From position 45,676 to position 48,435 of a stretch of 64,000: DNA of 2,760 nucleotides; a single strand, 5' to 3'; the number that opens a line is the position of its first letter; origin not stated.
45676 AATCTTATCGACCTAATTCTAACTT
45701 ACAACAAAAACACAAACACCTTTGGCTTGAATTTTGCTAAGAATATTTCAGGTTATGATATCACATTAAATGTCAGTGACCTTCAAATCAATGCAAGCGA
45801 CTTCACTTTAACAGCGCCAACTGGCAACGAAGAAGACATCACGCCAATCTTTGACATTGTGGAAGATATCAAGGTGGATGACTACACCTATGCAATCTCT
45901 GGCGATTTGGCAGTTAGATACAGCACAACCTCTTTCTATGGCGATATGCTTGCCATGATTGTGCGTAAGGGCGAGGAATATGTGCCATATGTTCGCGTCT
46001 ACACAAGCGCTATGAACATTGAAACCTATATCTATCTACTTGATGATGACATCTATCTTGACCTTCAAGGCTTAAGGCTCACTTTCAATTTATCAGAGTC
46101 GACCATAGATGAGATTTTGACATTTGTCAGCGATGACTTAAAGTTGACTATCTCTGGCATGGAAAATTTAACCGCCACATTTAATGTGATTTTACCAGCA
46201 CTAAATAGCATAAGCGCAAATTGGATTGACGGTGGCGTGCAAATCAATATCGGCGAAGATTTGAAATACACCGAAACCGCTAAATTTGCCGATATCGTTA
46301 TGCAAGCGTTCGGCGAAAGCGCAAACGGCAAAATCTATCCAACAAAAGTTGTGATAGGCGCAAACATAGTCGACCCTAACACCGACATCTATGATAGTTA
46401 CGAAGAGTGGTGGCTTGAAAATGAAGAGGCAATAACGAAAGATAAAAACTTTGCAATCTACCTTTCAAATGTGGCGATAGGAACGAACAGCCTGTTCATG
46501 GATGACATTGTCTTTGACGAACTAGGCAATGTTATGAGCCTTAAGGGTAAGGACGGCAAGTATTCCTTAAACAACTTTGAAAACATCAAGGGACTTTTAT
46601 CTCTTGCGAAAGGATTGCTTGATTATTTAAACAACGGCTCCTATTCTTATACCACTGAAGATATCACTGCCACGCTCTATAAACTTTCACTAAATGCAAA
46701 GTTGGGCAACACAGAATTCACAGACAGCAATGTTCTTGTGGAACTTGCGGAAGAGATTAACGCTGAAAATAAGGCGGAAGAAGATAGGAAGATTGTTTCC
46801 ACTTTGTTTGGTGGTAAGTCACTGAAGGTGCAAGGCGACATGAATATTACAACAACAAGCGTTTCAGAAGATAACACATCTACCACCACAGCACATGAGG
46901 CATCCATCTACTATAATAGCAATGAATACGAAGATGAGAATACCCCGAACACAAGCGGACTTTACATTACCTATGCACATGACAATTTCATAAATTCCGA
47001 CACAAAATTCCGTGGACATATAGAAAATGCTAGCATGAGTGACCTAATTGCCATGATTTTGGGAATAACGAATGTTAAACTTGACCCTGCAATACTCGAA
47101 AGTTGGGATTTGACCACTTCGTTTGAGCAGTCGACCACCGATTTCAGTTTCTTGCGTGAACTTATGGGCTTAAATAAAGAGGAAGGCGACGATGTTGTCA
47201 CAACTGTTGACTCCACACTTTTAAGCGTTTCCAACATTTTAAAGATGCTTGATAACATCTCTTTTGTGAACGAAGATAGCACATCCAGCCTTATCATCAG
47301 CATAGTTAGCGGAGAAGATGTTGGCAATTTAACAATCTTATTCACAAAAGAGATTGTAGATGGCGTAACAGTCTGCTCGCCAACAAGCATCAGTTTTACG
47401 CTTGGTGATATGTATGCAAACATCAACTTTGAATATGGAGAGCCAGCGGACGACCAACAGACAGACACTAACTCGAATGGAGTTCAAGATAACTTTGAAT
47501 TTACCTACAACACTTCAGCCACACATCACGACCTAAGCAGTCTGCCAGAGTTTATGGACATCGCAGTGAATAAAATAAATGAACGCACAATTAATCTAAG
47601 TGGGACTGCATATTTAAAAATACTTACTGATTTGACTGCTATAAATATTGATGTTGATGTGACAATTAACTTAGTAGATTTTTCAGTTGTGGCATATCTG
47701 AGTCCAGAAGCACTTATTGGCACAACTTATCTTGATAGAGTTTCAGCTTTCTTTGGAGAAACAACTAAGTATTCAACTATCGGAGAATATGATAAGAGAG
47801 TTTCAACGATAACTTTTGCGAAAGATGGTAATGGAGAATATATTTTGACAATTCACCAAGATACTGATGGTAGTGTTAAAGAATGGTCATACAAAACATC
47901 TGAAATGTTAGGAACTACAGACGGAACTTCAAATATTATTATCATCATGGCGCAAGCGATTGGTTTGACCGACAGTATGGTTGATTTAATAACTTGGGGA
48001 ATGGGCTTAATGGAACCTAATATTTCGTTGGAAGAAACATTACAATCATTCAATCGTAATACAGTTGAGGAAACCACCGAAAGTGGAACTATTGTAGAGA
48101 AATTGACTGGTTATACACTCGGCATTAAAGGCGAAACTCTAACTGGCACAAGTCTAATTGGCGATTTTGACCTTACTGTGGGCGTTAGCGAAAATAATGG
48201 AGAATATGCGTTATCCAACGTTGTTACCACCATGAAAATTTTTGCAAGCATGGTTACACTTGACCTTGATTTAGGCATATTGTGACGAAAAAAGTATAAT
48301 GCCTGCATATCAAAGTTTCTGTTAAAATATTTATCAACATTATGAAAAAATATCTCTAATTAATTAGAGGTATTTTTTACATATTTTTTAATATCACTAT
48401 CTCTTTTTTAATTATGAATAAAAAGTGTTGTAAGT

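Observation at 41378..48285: Two-gene envelope module: 322-aa anchored protein plus 1971-aa anchored beta-rich giant of unknown family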

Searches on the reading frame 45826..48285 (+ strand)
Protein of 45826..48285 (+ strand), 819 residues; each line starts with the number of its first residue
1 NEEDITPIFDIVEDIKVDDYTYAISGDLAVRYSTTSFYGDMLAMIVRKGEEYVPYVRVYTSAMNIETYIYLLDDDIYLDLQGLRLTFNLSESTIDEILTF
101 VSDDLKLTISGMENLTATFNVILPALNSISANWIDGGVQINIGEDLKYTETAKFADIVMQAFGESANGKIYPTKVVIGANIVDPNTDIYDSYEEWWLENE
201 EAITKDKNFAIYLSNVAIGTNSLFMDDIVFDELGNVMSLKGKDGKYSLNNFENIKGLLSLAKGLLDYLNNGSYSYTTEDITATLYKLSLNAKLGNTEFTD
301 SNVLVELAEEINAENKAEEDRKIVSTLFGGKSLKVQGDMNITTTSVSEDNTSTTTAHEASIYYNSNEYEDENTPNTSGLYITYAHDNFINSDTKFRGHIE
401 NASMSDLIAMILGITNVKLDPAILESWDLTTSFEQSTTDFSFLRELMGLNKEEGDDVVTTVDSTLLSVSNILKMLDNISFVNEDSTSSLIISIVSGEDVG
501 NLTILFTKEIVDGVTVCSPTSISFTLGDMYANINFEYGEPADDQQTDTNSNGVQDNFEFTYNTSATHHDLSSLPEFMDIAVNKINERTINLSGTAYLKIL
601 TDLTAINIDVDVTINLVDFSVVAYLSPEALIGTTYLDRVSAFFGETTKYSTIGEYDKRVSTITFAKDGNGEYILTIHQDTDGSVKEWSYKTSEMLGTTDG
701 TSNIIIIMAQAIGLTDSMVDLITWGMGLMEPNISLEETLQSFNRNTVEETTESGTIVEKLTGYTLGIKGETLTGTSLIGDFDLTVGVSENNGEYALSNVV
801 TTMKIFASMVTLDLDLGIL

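Call 34: predict_structure(alignment_id=A2)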
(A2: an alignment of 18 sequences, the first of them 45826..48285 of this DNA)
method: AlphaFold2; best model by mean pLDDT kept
length: 819 residues; sequences in the alignment: 18
mean_pLDDT: 70.5   pTM: 0.60
mean pLDDT of the five models: 70.5, 66.2, 66.1, 65.7, 65.2
residues with pLDDT >= 90: 77; 70-90: 413; 50-70: 204; < 50: 125
segments of 3 or more residues with pLDDT < 50: 1-6, 113-116, 371-374, 454-462, 543-554, 598-605, 629-657, 697-701, 716-718, 720-722, 724-726, 789-819
pLDDT, mean of each block of 10 residues (from residue 1): 46 67 89 86 82 85 83 88 85 72 63 49 66 79 73 83 69 85 74 81 84 87 85 84 90 84 79 78 85 84 85 70 72 87 80 86 77 64 88 86 81 69 72 65 63 47 57 84 88 87 90 82 89 76 47 56 79 76 62 50 49 59 56 36 35 45 72 72 69 53 59 54 50 78 78 75 71 61 54 25 31 31
secondary structure, 60 per line:
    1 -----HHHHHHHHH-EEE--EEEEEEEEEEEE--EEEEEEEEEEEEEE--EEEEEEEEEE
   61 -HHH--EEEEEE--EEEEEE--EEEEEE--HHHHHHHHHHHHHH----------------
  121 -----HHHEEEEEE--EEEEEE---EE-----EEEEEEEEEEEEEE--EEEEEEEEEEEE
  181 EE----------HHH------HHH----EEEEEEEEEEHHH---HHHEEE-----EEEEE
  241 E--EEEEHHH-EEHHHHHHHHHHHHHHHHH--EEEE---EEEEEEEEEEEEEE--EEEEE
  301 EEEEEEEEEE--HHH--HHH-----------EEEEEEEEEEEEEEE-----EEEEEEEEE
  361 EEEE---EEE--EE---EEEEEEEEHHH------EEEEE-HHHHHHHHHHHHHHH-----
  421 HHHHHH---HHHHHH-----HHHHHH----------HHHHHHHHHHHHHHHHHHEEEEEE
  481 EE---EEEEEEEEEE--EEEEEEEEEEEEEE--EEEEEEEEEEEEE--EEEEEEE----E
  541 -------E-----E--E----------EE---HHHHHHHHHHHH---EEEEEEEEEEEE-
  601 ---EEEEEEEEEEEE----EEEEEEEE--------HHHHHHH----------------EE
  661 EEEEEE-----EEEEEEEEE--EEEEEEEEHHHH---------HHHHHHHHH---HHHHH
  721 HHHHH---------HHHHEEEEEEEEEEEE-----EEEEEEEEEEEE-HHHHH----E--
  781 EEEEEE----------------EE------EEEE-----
elements in order (helices of 4 or more, strands of 3 or more residues): H6-14 E16-18 E21-32 E35-48 E51-60 E67-72 E75-80 E83-88 H91-104 E129-134 E137-142 E153-166 E169-182 E209-218 E228-230 E236-241 E244-247 H254-270 E273-276 E280-293 E296-310 E332-346 E352-364 E368-370 E378-385 E395-399 H401-415 H421-426 H430-435 H441-446 H457-474 E475-482 E486-495 E498-511 E514-526 E529-535 H573-584 E588-599 E604-615 E620-627 H636-642 E659-666 E672-680 E683-690 H691-694 H704-712 H716-725 H735-738 E739-750 E756-767 H769-773 E781-786 E811-814

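Call 37: fold_search(model_id=the predicted structure, library=pdb)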
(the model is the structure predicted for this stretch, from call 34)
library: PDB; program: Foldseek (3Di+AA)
matches with E <= 10: 1473; with E <= 0.001: 2
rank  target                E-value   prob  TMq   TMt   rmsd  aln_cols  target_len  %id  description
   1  6zqd_UQ               1.3e-04  0.21  0.07  0.07  46.6       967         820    8  Cryo-EM structure of the 90S pre-ribosome from Saccharomyces cerevisiae, state Post-A1 (released 2020-09-23)
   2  3rfz_B                4.0e-04  0.23  0.06  0.06  38.3       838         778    8  Crystal structure of the FimD usher bound to its cognate FimC:FimH substrate (released 2011-06-01)
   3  9fxs_D                1.0e-03  0.15  0.07  0.08  35.2       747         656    6  Cryo-EM structure of the type 1 pilus complex including pilus rod and FimI-bound assembly platform after incorporation (released 2025-06-04)
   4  7lhg_C                1.4e-03  0.11  0.05  0.05  35.1       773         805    6  Cryo-EM structure of E. coli P pilus tip assembly intermediate PapC-PapD-PapK-PapG in the first conformation (released 2021-08-11)
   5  1iwm_A                2.5e-03  1.00  0.12  0.44  11.5       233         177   10  Crystal Structure of the Outer Membrane Lipoprotein Receptor, LolB (released 2003-07-15)
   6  2y0l                  2.6e-03  0.47  0.08  0.17  28.3       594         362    7  Crystal Structure of Pseudomonas Aeruginosa OpdO (released 2011-12-21)
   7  9enr_A                1.0e-02  0.07  0.07  0.04  37.8       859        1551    8  Vitellogenin from the honey bee hemolymph (released 2025-03-26)
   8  3slo                  1.3e-02  0.12  0.05  0.11  34.0       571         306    5  Pre-cleavage Structure of the Autotransporter EspP - N1023D mutant (released 2011-11-16)
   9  4o3w_B                1.5e-02  0.06  0.06  0.08  31.4       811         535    8  Crystal structure of the vaccine antigen Transferrin Binding Protein B (TbpB) mutant Tyr-63-Ala from Actinobacillus su (released 2015-01-14)
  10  6gez_A                1.5e-02  0.10  0.06  0.09  33.2       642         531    7  THE STRUCTURE OF TWITCH-2B N532F (released 2019-08-21)
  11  8i34_A                1.7e-02  0.94  0.12  0.41  10.8       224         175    8  The crystal structure of EPD-BCP1 from a marine sponge (released 2023-08-16)
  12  6gez_B                1.7e-02  0.09  0.06  0.08  32.7       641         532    7  THE STRUCTURE OF TWITCH-2B N532F (released 2019-08-21)
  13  7ui9_n                1.8e-02  0.08  0.06  0.07  29.4       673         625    8  Core Mediator-PICearly (Copy A) (released 2023-02-15)
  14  3pqu_A                1.8e-02  0.06  0.06  0.08  32.1       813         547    8  The crystal structures of porcine pathogen AsH57_TbpB (released 2011-02-02)
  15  2qtk_A                1.9e-02  0.16  0.08  0.16  27.4       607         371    6  Crystal Structure of the outer membrane protein opdK from Pseudomonas aeruginosa (released 2008-06-24)
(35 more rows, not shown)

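Call 42: search_protein_representatives(alignment_id=A3)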
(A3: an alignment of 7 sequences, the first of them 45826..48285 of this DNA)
Query: 7 sequences, 793 profile positions. Proteins with E-value up to 0.001 (for the whole library): 167; up to 1e-10: 129; up to 1e-30: 70. The best 150 are listed.
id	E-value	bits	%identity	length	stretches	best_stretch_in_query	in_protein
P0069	0.0e+00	1383.0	-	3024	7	331-791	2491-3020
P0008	0.0e+00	1222.2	-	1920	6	1-792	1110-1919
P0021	0.0e+00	1208.1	-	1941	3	1-792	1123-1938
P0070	0.0e+00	1187.2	-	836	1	1-792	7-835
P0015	0.0e+00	1066.5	-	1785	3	7-763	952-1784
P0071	0.0e+00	1038.7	-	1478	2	1-763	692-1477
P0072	1.2e-284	963.3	-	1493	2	1-792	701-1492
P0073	3.1e-274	928.9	-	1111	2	1-792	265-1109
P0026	1.1e-242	824.6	-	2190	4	2-793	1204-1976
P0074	4.2e-219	746.5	-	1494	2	4-792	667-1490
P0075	2.9e-208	710.7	-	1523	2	2-792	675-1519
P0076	5.3e-206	703.2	-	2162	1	8-789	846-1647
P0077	1.0e-198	679.1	-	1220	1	4-791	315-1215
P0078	2.3e-198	677.9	-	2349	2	3-790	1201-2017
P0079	5.3e-196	670.1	-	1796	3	3-791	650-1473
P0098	1.4e-156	539.8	-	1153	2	5-790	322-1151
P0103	5.4e-98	346.0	-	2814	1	7-790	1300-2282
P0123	1.6e-39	152.6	-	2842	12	446-793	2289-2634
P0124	3.1e-39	151.7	-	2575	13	436-792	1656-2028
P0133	6.6e-31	124.1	-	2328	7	417-791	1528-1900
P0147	4.5e-23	98.2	-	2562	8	445-768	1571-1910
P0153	1.8e-22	96.2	-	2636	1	417-790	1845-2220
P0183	2.6e-13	66.0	-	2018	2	392-724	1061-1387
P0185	1.3e-12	63.6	-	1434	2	467-730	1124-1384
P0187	2.0e-12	63.0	-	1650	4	465-782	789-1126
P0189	6.2e-12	61.4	-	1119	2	477-722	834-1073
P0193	2.6e-11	59.3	-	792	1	377-725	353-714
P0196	2.4e-10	56.1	-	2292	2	436-709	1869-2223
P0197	8.9e-10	54.2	-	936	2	476-733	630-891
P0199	2.1e-09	53.0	-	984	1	444-721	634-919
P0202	6.2e-09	51.5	-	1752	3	450-725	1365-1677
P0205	4.2e-08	48.7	-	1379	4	428-743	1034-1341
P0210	2.5e-07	46.2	-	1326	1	502-728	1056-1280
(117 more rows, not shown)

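Call 43: search_protein_families(library=pfam, proteins=[P0123, P0124, P0189, P0197, P0199, P0193], max_evalue=0.01)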
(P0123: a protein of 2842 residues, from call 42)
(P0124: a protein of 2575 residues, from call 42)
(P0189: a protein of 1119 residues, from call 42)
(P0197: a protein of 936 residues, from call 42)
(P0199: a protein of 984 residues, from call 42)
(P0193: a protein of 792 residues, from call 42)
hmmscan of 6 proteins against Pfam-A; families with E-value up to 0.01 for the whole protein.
P0123 (2842 aa): 1 family
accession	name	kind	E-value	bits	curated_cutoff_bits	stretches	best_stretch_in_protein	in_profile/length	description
PF09479.16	Flg_new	-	3.7e-13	49.8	27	2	2655-2732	1-65/65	Listeria-Bacteroides repeat domain (List_Bact_rpt)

P0124 (2575 aa): 1 family
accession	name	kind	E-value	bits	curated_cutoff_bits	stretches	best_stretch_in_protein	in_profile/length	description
PF09479.16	Flg_new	-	1.1e-12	48.3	27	2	2050-2129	1-65/65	Listeria-Bacteroides repeat domain (List_Bact_rpt)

P0189 (1119 aa): 0 families

P0197 (936 aa): 0 families

P0199 (984 aa): 0 families

P0193 (792 aa): 0 families

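Call 45: search_solved_structures(query=A3, max_evalue=10)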
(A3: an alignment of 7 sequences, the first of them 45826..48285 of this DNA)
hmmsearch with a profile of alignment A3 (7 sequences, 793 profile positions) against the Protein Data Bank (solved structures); distinct sequences matched with E-value up to 10: 2.
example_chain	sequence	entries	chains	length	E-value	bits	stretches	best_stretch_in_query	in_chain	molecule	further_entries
1k4z_A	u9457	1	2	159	0.02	16.7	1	232-293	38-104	Adenylyl Cyclase-Associated Protein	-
1kq5_A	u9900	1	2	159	0.02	16.7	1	232-293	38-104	Adenylyl cyclase-associated protein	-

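Call 51: find_encoding_contigs(protein=P0124, flank=6000, max_places=2)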
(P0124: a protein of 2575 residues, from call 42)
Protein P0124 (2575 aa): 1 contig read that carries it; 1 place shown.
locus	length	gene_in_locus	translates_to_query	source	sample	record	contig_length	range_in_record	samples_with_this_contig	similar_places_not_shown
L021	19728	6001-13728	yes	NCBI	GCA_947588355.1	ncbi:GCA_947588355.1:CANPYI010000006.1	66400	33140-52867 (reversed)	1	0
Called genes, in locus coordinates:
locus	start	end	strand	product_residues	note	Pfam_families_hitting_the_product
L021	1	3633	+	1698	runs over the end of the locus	PF18998:Flg_new_2 (weak), PF18657:YDG, PF18676:MBG_2, PF18657:YDG, PF18676:MBG_2, PF18657:YDG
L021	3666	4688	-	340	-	-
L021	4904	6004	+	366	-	-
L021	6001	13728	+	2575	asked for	PF09479:Flg_new (weak)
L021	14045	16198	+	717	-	PF03477:ATP-cone, PF13597:NRDD, PF01228:Gly_radical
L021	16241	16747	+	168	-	PF13353:Fer4_12, PF04055:Radical_SAM (weak)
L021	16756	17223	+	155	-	PF00692:dUTPase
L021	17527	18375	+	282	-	PF02535:Zip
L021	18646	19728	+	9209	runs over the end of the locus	-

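Call 53: find_encoding_contigs(protein=P0189, flank=6000, max_places=2)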
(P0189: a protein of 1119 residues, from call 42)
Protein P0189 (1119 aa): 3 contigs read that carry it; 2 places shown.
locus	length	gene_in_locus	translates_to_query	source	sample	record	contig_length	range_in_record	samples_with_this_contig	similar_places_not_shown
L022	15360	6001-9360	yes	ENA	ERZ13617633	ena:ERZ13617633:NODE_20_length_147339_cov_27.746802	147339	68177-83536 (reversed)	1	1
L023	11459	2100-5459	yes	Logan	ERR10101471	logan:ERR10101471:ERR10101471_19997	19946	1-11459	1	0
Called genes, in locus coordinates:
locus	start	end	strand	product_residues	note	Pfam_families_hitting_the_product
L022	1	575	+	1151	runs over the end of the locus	PF02811:PHP, PF07733:DNA_pol3_alpha, PF17657:DNA_pol3_finger, PF14579:HHH_6, PF01336:tRNA_anti-codon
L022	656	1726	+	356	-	PF09992:NAGPA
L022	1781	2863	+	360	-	PF09992:NAGPA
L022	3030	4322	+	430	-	PF05977:MFS_3, PF07690:MFS_1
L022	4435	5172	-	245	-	PF02525:Flavodoxin_2, PF03358:FMN_red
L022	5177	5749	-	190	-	PF00440:TetR_N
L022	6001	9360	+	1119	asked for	-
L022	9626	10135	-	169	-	PF13527:Acetyltransf_9 (weak), PF00583:Acetyltransf_1, PF13508:Acetyltransf_7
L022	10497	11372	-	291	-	PF20585:Pectate_lyase_5 (weak), PF13229:Beta_helix (weak)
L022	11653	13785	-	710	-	-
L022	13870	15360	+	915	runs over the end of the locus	-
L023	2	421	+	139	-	?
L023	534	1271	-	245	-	PF02525:Flavodoxin_2, PF03358:FMN_red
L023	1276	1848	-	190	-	PF00440:TetR_N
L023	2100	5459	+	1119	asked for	-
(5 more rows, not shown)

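Call 63: list_cluster_members(proteins=[P0189, P0202, P0153, P0205, P0185, P0183, P0196, P0210, P0124, P0103])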
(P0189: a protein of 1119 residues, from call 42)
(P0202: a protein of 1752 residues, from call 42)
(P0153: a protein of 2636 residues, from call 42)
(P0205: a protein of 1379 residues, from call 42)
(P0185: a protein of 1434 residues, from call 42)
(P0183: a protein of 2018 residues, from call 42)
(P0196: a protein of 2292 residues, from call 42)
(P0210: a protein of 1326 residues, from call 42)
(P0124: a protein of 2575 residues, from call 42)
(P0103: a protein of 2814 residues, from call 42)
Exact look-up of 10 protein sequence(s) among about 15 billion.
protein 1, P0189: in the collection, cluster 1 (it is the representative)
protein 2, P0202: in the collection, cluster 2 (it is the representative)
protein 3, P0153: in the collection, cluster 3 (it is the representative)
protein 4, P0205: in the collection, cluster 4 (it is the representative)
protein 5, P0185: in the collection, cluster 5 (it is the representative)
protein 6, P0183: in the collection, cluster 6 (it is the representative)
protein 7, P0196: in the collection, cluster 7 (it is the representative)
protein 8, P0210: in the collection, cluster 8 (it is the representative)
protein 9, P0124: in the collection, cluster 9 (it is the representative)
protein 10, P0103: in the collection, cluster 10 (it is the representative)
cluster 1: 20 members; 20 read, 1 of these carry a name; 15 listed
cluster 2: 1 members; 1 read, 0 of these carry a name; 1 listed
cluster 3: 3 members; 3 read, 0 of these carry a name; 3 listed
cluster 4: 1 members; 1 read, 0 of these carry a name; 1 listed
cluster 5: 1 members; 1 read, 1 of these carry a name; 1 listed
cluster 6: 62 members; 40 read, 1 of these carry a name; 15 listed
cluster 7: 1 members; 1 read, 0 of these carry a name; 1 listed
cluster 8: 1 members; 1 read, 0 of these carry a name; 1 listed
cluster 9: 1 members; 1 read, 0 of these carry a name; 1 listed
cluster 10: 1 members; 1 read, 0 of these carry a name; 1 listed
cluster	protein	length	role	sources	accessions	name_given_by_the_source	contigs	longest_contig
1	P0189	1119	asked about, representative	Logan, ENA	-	-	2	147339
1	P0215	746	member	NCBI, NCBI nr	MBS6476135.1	MAG: hypothetical protein KH354_09235, partial [Clostridiales bacterium] | hypothetical protein [Clostridiales bacterium]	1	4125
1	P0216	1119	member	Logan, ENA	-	-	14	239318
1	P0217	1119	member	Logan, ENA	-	-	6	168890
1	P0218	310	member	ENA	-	-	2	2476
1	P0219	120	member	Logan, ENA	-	-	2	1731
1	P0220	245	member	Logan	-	-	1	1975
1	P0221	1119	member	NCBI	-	-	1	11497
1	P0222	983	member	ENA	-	-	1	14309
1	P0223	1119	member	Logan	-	-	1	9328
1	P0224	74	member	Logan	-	-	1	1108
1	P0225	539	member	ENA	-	-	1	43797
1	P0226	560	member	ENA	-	-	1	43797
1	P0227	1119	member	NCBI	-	-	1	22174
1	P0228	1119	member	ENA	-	-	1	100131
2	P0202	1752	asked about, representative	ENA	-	-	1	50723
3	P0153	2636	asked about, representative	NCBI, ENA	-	-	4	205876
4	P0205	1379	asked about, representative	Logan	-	-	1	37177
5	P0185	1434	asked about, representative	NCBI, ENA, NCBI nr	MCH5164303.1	MAG: hypothetical protein J1F36_04730 [Clostridiales bacterium] | hypothetical protein [Clostridiales bacterium]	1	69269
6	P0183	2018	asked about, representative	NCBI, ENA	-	-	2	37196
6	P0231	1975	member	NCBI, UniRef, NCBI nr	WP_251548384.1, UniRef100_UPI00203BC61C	hypothetical protein [Pumilibacter intestinalis] | hypothetical protein n=1 Tax=Pumilibacter intestinalis TaxID=2941511 RepID=UPI00203BC61C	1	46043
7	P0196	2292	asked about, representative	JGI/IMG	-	-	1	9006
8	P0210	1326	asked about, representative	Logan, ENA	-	-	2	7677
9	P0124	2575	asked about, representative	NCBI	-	-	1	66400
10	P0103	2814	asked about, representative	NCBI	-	-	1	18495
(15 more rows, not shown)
